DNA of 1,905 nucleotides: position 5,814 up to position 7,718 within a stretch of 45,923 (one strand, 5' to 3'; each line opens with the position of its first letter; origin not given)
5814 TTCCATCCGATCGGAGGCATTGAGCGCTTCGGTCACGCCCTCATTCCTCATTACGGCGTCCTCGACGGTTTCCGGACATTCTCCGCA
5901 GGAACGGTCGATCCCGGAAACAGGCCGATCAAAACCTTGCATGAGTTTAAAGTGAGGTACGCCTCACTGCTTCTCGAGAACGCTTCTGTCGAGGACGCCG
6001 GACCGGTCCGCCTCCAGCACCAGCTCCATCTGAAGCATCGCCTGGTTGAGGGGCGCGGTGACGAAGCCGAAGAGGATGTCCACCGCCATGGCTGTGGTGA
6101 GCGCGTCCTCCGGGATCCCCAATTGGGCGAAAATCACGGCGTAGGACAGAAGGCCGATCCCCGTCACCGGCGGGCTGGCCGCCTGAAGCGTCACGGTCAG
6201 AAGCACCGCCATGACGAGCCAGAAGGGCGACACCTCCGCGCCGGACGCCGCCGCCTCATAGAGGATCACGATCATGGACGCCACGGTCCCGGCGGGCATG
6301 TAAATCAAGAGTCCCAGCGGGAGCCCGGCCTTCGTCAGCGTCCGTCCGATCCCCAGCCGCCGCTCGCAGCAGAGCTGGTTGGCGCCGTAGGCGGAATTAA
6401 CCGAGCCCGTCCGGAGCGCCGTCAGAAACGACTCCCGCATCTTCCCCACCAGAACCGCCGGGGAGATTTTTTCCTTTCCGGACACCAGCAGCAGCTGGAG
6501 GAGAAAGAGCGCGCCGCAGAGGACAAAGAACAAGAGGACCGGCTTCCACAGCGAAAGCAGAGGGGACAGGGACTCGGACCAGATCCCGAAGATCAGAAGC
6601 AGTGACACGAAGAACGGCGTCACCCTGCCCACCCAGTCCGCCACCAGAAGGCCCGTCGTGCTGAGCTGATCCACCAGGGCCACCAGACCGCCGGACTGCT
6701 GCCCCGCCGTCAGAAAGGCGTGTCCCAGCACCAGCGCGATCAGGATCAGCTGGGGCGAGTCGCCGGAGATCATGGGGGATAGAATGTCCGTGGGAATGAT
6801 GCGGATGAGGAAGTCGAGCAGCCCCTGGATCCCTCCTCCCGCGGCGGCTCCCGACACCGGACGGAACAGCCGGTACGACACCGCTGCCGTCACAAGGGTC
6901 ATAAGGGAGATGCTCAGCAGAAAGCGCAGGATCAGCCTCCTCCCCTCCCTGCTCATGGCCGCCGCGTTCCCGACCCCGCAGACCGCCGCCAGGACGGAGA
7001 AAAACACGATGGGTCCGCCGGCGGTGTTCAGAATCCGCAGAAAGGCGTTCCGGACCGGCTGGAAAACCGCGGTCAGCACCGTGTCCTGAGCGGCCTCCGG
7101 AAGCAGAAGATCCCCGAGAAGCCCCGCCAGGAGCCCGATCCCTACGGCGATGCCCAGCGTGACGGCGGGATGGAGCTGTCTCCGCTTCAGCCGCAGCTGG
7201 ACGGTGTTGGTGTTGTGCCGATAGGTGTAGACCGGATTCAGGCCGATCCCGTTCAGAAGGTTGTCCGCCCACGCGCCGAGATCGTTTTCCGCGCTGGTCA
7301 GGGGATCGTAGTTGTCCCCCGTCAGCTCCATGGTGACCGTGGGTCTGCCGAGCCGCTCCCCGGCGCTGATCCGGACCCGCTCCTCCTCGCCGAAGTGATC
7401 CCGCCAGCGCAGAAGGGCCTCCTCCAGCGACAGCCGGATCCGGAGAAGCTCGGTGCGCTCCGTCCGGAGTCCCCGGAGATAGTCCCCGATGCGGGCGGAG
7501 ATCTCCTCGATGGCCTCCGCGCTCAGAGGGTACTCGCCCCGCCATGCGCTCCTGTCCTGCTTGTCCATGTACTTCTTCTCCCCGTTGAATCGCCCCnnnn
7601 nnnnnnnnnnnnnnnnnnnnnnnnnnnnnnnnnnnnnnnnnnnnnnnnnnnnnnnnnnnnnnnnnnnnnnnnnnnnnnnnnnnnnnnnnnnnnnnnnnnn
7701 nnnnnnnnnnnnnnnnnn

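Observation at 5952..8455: Self-contained two-gene cassette: NLR/STAND-type PNP_UDP nucleosidase plus a degenerate DAACS-fold membrane protein with a cytosolic sensor-like N-domain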

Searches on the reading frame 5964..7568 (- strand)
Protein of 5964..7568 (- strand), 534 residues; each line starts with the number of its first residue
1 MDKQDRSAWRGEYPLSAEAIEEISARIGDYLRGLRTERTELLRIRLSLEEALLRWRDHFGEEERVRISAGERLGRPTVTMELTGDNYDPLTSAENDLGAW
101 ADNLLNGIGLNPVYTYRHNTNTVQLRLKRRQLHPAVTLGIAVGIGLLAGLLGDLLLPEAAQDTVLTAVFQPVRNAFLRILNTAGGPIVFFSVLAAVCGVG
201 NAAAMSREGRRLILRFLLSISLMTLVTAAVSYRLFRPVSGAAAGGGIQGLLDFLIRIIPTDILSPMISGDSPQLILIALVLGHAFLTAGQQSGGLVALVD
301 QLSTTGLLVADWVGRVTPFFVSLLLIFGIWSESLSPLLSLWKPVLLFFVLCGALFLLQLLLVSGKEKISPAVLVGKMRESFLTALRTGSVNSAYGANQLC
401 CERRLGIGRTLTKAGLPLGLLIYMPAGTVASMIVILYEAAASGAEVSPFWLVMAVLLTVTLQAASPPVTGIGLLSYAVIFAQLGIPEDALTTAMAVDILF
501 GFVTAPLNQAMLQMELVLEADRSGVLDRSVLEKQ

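Call 3: search_protein_families(library=pfam, proteins=[window:5964-7568:-], max_evalue=0.1)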
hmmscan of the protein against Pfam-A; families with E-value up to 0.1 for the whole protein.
window:5964-7568:- (534 aa): 1 family
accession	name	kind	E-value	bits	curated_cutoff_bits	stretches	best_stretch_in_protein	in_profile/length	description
PF00375.23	SDF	-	5.6e-37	128.1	27.9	1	140-508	7-373/387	Sodium:dicarboxylate symporter family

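Call 4: search_protein_families(library=ncbifam, proteins=[window:5964-7568:-], max_evalue=0.1)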
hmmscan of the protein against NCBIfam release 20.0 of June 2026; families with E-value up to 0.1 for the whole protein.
window:5964-7568:- (534 aa): 4 families
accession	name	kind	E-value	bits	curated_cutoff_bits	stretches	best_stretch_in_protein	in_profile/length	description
NF002461.0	PRK01663.1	subfamily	1.3e-13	50.7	513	1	141-501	12-380/428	C4-dicarboxylate transporter DctA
NF008440.0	PRK11283.1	equivalog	3.7e-13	49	638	1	140-508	14-397/437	glutamate/aspartate:proton symporter GltP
NF009587.0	PRK13027.1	subfamily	6.4e-11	41.7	570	1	141-504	12-384/442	C4-dicarboxylate transporter DctA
NF041491.1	membrane_YniD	equivalog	0.032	13.7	40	0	340-357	9-26/34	small membrane protein YniD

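Call 5: search_protein_families(library=padloc, proteins=[window:5964-7568:-], max_evalue=0.1)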
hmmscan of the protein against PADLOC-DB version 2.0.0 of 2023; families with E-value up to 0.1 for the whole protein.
window:5964-7568:- (534 aa): 0 families

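Call 9: find_homologous_proteins(query=window:5964-7568:-)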
Query window:5964-7568:- (534 aa): 88 proteins with E <= 0.001 among 8000 candidates.
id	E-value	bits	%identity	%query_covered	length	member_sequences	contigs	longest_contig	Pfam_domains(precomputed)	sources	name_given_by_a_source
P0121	0.0e+0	1127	99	100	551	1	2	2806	PF00375.24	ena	-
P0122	0.0e+0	1126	98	100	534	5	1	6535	PF00375.24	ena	-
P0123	0.0e+0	1119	98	100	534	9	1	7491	PF00375.24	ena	-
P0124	4.2e-279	945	80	100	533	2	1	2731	PF00375.24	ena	-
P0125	6.3e-275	931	79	100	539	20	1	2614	PF00375.24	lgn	-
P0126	1.5e-271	920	78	100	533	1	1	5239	PF00375.24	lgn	-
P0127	9.3e-266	901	78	100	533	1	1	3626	PF00375.24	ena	-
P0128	4.5e-265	898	77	99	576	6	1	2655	PF00375.24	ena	-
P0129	1.8e-264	896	77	100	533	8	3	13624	PF00375.24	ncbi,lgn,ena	-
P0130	1.0e-260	884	76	100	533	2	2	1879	PF00375.24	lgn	-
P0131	6.1e-250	848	74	99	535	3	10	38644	PF00375.24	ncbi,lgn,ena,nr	ncbi:MAG: cation:dicarboxylase symporter family transporter [Clostridia bacterium]|nr:cation:dicarbo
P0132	7.2e-248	842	72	99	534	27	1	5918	PF00375.24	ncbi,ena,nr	ncbi:MAG: cation:dicarboxylase symporter family transporter [Clostridia bacterium]|nr:cation:dicarbo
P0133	1.4e-235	801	69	100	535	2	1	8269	PF00375.24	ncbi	-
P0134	5.1e-214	730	64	100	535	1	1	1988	PF00375.24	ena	-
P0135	3.0e-177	609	55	99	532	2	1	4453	PF00375.24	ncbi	-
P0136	1.6e-174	600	54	98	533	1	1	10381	PF00375.24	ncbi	-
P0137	1.8e-172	593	53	98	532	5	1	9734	PF00375.24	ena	-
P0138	2.4e-171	589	54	98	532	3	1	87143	PF00375.24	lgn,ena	-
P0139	2.1e-168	579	52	99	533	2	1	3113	PF00375.24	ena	-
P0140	3.7e-167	575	52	99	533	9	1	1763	PF00375.24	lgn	-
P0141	6.8e-167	574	53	98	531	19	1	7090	PF00375.24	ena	-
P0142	1.9e-166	573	51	99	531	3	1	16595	PF00375.24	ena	-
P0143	6.1e-166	571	51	98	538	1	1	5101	PF00375.24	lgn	-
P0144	1.2e-165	570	52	98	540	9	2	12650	PF00375.24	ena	-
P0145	1.8e-165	570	52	98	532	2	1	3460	PF00375.24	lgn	-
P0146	4.8e-165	568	50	99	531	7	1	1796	PF00375.24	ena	-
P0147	1.4e-163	563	51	98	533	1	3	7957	PF00375.24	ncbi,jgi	jgi:Na+/H+-dicarboxylate symporter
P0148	3.6e-163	562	50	98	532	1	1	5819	PF00375.24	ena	-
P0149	1.4e-162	560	51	99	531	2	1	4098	PF00375.24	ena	-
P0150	2.1e-162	560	49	99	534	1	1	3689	PF00375.24,PF03706.19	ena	-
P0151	5.3e-162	558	49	98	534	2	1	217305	PF00375.24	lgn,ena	-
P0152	1.3e-160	554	50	99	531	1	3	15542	PF00375.24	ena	-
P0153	1.9e-158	547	55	89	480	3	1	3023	PF00375.24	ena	-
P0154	1.3e-157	544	50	98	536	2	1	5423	PF00375.24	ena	-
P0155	1.6e-157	544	49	98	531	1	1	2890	PF00375.24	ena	-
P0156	1.7e-157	543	50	98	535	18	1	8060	PF00375.24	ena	-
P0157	1.2e-155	537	50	98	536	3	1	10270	PF00375.24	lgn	-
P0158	7.5e-155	535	47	99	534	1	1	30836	PF00375.24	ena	-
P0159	2.0e-153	530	48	98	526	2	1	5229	PF00375.24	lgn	-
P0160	7.2e-153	528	49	98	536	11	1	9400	PF00375.24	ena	-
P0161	1.7e-152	527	50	97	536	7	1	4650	PF00375.24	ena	-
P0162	1.3e-151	524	50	97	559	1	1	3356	PF00375.24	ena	-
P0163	1.6e-149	517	47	97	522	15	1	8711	PF00375.24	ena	-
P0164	6.6e-148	512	45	98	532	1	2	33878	PF00375.24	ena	-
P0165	7.1e-148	512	49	98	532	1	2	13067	PF00375.24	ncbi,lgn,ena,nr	ncbi:MAG: cation:dicarboxylase symporter family transporter [Oscillibacter sp.]|nr:cation:dicarboxyl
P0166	4.9e-144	499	46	96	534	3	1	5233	PF00375.24,PF13581.13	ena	-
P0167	6.9e-142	492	47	97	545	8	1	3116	PF00375.24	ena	-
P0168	1.4e-141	491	45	98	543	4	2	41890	PF00375.24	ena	-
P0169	4.9e-141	489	45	96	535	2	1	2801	PF00375.24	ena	-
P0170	1.5e-140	488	45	98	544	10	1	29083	PF00375.24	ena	-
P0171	9.0e-140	485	44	100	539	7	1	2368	PF00375.24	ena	-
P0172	1.1e-138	481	45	98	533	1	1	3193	PF00375.24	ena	-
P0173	6.0e-138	479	45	98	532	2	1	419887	PF00375.24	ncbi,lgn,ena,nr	ncbi:MAG: cation:dicarboxylase symporter family transporter [Eubacterium sp.]|nr:cation:dicarboxylas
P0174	2.2e-137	477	43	98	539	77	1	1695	PF00375.24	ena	-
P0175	1.9e-135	471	42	98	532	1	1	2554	PF00375.24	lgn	-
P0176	3.9e-135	470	42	98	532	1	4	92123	PF00375.24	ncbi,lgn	-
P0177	6.7e-135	469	42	98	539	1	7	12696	PF00375.24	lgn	-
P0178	3.4e-134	467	44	98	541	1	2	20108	PF00375.24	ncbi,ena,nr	ncbi:MAG: cation:dicarboxylase symporter family transporter [Firmicutes bacterium]|nr:cation:dicarbo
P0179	5.9e-134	466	43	99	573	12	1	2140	PF00375.24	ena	-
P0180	1.6e-132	461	41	98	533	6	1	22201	PF00375.24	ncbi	-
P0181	4.1e-132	460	41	98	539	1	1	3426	PF00375.24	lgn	-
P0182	6.7e-132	459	43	99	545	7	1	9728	PF00375.24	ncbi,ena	-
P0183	9.0e-132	459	41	100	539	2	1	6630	PF00375.24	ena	-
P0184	2.1e-131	457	42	100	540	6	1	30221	PF00375.24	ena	-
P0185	5.5e-131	456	41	100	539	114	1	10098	PF00375.24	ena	-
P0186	8.1e-131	455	42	100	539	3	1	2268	PF00375.24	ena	-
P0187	9.4e-131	455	41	98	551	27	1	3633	PF00375.24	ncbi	-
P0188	1.4e-129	451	42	98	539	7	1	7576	PF00375.24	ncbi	-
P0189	3.0e-129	450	40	99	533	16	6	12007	PF00375.24,PF03706.19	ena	-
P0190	3.5e-129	450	41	98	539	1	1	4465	PF00375.24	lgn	-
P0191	2.1e-127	444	42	98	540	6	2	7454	PF00375.24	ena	-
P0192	2.2e-127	444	41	98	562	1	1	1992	PF00375.24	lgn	-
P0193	3.5e-127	443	41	99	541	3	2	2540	PF00375.24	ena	-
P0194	5.3e-127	443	40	97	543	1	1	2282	PF00375.24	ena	-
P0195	5.3e-127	443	40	97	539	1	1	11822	PF00375.24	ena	-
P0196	6.5e-127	443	40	97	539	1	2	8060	PF00375.24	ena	-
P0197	6.6e-127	442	40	97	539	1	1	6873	PF00375.24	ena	-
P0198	2.2e-126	441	41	98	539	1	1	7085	PF00375.24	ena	-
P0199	3.4e-126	440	41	98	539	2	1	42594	PF00375.24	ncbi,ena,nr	ncbi:MAG: cation:dicarboxylase symporter family transporter [Firmicutes bacterium]|nr:cation:dicarbo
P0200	2.0e-107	378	37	99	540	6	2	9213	PF00375.24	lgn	-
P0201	1.3e-105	372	36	98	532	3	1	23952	PF00375.24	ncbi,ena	-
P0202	1.7e-103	365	36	98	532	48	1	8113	PF00375.24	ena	-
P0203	6.7e-103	363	35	98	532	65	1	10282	PF00375.24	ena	-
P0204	1.1e-102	363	38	98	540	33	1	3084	PF00375.24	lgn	-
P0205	2.0e-102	362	36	99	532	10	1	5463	PF00375.24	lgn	-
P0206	1.1e-94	336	35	99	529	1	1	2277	PF00375.24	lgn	-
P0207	2.5e-94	335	35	98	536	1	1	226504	PF00375.24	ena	-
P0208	8.8e-83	297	50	54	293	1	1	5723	PF00375.24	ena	-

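Call 13: find_encoding_contigs(protein=P0123, flank=8000, max_places=2)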
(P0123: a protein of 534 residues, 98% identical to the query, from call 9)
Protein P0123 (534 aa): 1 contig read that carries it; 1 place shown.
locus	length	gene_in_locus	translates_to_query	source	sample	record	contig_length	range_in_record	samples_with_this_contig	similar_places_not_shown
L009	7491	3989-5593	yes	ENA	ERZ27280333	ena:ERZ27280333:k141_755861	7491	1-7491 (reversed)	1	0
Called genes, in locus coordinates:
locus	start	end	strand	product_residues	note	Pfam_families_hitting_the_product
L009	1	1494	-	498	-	?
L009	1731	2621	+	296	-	PF04616:Glyco_hydro_43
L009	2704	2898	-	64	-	-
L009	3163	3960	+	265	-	PF01048:PNP_UDP_1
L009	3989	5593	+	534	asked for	PF00375:SDF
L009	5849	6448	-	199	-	PF04055:Radical_SAM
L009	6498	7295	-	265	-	PF01026:TatD_DNase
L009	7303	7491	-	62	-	?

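Call 14: find_encoding_contigs(protein=P0131, flank=8000, max_places=3)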
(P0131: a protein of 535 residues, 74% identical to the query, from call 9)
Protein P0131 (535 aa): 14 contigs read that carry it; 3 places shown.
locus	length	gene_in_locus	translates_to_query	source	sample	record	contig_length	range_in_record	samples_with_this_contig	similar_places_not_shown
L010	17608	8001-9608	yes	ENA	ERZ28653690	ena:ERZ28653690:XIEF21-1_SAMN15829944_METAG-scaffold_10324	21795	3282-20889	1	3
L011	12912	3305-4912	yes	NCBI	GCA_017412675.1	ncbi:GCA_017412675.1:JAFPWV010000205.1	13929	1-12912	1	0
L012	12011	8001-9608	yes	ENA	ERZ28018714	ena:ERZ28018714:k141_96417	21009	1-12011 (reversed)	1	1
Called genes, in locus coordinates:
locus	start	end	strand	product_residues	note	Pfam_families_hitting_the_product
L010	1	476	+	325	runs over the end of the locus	PF00395:SLH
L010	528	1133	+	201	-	-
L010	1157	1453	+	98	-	PF01740:STAS, PF13466:STAS_2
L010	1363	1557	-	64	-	-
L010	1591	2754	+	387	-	PF01740:STAS, PF13466:STAS_2, PF01636:APH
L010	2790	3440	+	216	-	PF01427:Peptidase_M15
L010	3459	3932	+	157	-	-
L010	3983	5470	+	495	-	PF00395:SLH (weak), PF00702:Hydrolase (weak), PF12710:HAD (weak)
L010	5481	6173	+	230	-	-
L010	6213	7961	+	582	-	PF00395:SLH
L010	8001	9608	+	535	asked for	PF00375:SDF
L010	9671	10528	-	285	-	PF00326:Peptidase_S9 (faint)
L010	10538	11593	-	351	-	PF01408:GFO_IDH_MocA, PF22725:GFO_IDH_MocA_C3, PF02894:GFO_IDH_MocA_C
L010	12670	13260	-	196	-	PF01551:Peptidase_M23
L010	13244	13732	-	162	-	PF05105:Phage_holin_4_1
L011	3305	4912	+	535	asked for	PF00375:SDF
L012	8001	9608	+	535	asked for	PF00375:SDF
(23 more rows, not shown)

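Call 15: find_encoding_contigs(protein=P0138, flank=8000, max_places=2)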
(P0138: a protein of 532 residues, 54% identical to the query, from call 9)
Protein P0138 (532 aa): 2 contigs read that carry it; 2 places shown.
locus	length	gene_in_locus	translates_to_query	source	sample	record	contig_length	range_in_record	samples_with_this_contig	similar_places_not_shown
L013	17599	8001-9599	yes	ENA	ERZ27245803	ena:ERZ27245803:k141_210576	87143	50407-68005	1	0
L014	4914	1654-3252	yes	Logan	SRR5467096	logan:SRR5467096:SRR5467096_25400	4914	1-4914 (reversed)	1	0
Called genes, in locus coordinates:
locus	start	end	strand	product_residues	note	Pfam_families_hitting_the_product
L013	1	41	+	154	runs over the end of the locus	-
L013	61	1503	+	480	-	PF00682:HMGL-like, PF02436:PYC_OADA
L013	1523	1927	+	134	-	PF00903:Glyoxalase, PF13468:Glyoxalase_3, PF13669:Glyoxalase_4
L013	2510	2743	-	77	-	PF07866:DUF1653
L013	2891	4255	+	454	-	PF00285:Citrate_synt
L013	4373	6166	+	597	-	PF14262:Cthe_2159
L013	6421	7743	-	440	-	PF03553:Na_H_antiporter, PF03600:CitMHS (faint), PF03553:Na_H_antiporter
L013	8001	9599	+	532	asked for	PF00375:SDF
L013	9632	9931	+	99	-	PF01740:STAS, PF13466:STAS_2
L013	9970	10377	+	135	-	PF13581:HATPase_c_2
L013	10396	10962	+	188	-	PF13328:HD_4, PF01966:HD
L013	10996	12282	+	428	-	PF07969:Amidohydro_3 (faint), PF01979:Amidohydro_1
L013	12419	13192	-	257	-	PF00106:adh_short, PF08659:KR, PF13561:adh_short_C2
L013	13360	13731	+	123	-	PF00392:GntR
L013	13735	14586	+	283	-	PF00005:ABC_tran, PF13304:AAA_21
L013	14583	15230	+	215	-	PF13346:ABC2_membrane_5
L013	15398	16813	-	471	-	PF00860:Xan_ur_permease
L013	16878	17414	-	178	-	PF00156:Pribosyltran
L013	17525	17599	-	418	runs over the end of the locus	PF00070:Pyr_redox (faint), PF00890:FAD_binding_2 (faint), PF01266:DAO (faint), PF03486:HI0933_like (faint), PF07992:Pyr_redox_2, PF12831:FAD_oxidored (faint), PF13450:NAD_binding_8 (weak), PF13738:Pyr_redox_3 (weak)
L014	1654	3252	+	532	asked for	PF00375:SDF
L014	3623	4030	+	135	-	PF13581:HATPase_c_2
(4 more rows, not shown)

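Call 17: search_protein_families(library=pfam, proteins=[P0166, P0138, P0131, P0173, P0207, P0151, P0199], max_evalue=10)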
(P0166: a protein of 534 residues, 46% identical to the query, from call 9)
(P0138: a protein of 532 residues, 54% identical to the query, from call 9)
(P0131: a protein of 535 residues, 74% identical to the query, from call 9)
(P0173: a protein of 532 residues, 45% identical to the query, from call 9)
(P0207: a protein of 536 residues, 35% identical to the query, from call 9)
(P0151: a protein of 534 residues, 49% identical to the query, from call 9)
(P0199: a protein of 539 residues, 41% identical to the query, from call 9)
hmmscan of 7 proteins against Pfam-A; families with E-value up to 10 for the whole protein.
P0166 (534 aa): 2 families
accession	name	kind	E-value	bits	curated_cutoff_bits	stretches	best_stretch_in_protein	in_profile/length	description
PF00375.23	SDF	-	2.4e-38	132.6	27.9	1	135-507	5-373/387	Sodium:dicarboxylate symporter family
PF13581.12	HATPase_c_2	-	1.8e-05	25.1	27.4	1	10-108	1-103/127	Histidine kinase-like ATPase domain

P0138 (532 aa): 3 families
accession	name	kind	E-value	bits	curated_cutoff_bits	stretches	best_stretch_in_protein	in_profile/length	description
PF00375.23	SDF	-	6.5e-42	144.4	27.9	1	134-507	4-373/387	Sodium:dicarboxylate symporter family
PF03706.18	LPG_synthase_TM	-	0.004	17.1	33.4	1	303-502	109-296/302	Lysylphosphatidylglycerol synthase TM region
PF09813.14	Coa3_cc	-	0.21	11.7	27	1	156-169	32-45/48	Cytochrome c oxidase assembly factor 3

P0131 (535 aa): 3 families
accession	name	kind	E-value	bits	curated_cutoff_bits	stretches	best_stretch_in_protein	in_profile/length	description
PF00375.23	SDF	-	1e-36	127.2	27.9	1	140-510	6-373/387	Sodium:dicarboxylate symporter family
PF23143.1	2TM_P5A-ATPase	-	0.39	11.3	27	1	315-367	6-57/70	P5A-ATPase, transmembrane helical hairpin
PF13571.11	DUF4133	-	1.9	9.4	25.2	1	408-463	4-61/91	Domain of unknown function (DUF4133)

P0173 (532 aa): 1 family
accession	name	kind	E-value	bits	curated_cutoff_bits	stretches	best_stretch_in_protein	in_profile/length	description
PF00375.23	SDF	-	3.8e-39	135.3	27.9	1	136-498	6-364/387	Sodium:dicarboxylate symporter family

P0207 (536 aa): 3 families
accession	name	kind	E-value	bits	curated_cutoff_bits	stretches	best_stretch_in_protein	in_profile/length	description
PF00375.23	SDF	-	7e-36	124.5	27.9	1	135-491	3-356/387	Sodium:dicarboxylate symporter family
PF04550.17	Phage_holin_3_2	-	2.4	9.1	25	1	185-238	8-61/86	Phage holin family 2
PF23778.1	Phage_holin_2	-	3.3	8.5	32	0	319-363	41-85/92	Putative phage holin family 2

P0151 (534 aa): 2 families
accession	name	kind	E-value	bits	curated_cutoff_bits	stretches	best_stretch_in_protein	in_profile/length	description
PF00375.23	SDF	-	1.3e-42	146.7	27.9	1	135-507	5-373/387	Sodium:dicarboxylate symporter family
PF11351.13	GTA_holin_3TM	-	0.67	10.9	24.8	1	332-357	62-87/123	Holin of 3TMs, for gene-transfer release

P0199 (539 aa): 2 families
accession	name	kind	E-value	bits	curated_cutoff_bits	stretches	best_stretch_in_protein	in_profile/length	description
PF00375.23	SDF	-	9.2e-37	127.4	27.9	1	143-511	5-370/387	Sodium:dicarboxylate symporter family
PF05489.18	Phage_tail_X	-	0.17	12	22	1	400-436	19-57/60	Phage Tail Protein X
